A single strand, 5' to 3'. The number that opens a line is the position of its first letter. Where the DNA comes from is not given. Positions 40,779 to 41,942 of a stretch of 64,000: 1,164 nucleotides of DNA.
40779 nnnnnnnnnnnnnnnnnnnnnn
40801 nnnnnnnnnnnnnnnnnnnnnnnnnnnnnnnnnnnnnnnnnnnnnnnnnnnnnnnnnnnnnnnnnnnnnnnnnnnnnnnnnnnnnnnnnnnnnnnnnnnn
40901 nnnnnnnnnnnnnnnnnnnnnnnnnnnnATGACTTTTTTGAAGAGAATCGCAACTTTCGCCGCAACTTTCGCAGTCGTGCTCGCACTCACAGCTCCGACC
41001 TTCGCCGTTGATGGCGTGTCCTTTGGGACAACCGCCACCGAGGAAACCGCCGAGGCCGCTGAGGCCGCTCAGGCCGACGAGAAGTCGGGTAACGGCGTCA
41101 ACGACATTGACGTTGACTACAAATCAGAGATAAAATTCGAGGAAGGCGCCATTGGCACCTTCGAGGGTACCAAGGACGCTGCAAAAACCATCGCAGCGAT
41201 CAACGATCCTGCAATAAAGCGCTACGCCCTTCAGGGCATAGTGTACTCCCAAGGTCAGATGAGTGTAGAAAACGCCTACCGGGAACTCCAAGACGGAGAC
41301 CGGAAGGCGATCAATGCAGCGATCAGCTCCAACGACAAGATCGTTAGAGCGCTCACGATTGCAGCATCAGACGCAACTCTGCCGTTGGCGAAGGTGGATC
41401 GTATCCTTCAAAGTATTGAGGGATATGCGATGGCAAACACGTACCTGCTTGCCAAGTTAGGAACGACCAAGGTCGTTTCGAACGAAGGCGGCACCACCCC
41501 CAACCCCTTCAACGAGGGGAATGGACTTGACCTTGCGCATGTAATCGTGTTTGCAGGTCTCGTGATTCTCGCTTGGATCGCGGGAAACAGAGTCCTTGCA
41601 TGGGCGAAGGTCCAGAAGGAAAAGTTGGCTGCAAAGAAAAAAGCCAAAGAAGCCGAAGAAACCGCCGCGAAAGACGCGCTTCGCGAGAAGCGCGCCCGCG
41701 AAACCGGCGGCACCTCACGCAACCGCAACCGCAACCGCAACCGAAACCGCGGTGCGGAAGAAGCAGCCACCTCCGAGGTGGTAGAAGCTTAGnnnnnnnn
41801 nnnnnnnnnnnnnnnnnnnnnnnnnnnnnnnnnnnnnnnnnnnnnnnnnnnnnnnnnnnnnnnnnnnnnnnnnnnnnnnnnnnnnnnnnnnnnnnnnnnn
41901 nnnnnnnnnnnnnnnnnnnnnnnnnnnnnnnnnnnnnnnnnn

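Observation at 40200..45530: GC-rich block of five monocistronic secreted/lipoprotein genes of unknown function, ending at tRNA-Cys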

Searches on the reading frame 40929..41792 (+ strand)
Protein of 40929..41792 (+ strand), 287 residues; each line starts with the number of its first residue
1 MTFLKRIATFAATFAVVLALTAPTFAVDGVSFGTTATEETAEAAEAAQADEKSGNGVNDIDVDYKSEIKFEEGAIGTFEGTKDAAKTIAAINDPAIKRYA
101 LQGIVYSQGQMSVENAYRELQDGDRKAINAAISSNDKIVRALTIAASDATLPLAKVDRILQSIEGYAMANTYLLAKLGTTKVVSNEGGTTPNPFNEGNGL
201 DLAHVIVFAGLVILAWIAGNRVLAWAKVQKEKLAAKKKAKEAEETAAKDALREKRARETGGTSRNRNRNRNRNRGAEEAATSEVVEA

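Call 7: search_protein_families(library=pfam, proteins=[window:40929-41792:+], max_evalue=0.1)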
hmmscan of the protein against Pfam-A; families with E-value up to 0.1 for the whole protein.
window:40929-41792:+ (287 aa): 1 family
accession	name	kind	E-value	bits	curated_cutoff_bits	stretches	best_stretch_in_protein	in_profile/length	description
PF04277.18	OAD_gamma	-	0.0031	18.6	27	1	205-249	12-56/76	Oxaloacetate decarboxylase, gamma chain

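Call 33: find_homologous_proteins(query=window:40929-41789:+)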
Query window:40929-41789:+ (287 aa): 4 proteins with E <= 0.001 among 8000 candidates.
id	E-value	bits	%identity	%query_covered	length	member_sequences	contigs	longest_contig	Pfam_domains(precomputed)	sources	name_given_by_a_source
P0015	1.2e-174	596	100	100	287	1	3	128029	-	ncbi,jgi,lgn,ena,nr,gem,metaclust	ncbi:MAG: hypothetical protein OXB96_01790 [Candidatus Kaiserbacteria bacterium]|nr:hypothetical pro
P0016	2.2e-83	298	56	90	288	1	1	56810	-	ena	-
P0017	1.8e-80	288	55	84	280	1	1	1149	-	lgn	-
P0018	6.7e-63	230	46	89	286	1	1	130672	-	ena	-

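Call 43: search_protein_families(library=ncbifam, proteins=[window:40929-41792:+], max_evalue=0.1)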
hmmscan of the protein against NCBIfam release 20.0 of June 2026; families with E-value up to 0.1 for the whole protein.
window:40929-41792:+ (287 aa): 0 families

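Call 44: search_protein_families(library=phrogs, proteins=[window:40929-41792:+], max_evalue=0.1)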
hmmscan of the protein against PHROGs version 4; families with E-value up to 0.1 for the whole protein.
window:40929-41792:+ (287 aa): 2 families
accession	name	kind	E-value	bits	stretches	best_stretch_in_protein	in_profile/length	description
phrog_31433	-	unknown function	0.059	14.6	0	43-105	10-68/84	-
phrog_263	-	lysis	0.061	14.2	0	188-255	47-114/123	holin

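Call 78: search_protein_families(library=padloc, proteins=[window:40929-41792:+], max_evalue=0.01)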
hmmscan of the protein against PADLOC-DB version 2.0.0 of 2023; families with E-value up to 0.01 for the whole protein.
window:40929-41792:+ (287 aa): 1 family
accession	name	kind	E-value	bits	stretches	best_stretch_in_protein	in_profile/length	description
PDLC02157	ApeA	-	0.0022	14.7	1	10-148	22-158/601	-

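Call 93: search_solved_structures(query=A3, max_evalue=1)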
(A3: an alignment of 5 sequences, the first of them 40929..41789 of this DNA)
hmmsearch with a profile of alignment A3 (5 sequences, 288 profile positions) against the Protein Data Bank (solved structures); distinct sequences matched with E-value up to 1: 0.

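Call 113: search_protein_families(library=pfam, proteins=[P0016, P0018], max_evalue=0.01)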
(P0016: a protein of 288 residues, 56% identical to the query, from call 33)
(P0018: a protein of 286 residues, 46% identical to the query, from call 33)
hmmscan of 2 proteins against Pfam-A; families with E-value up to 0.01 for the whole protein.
P0016 (288 aa): 0 families

P0018 (286 aa): 0 families
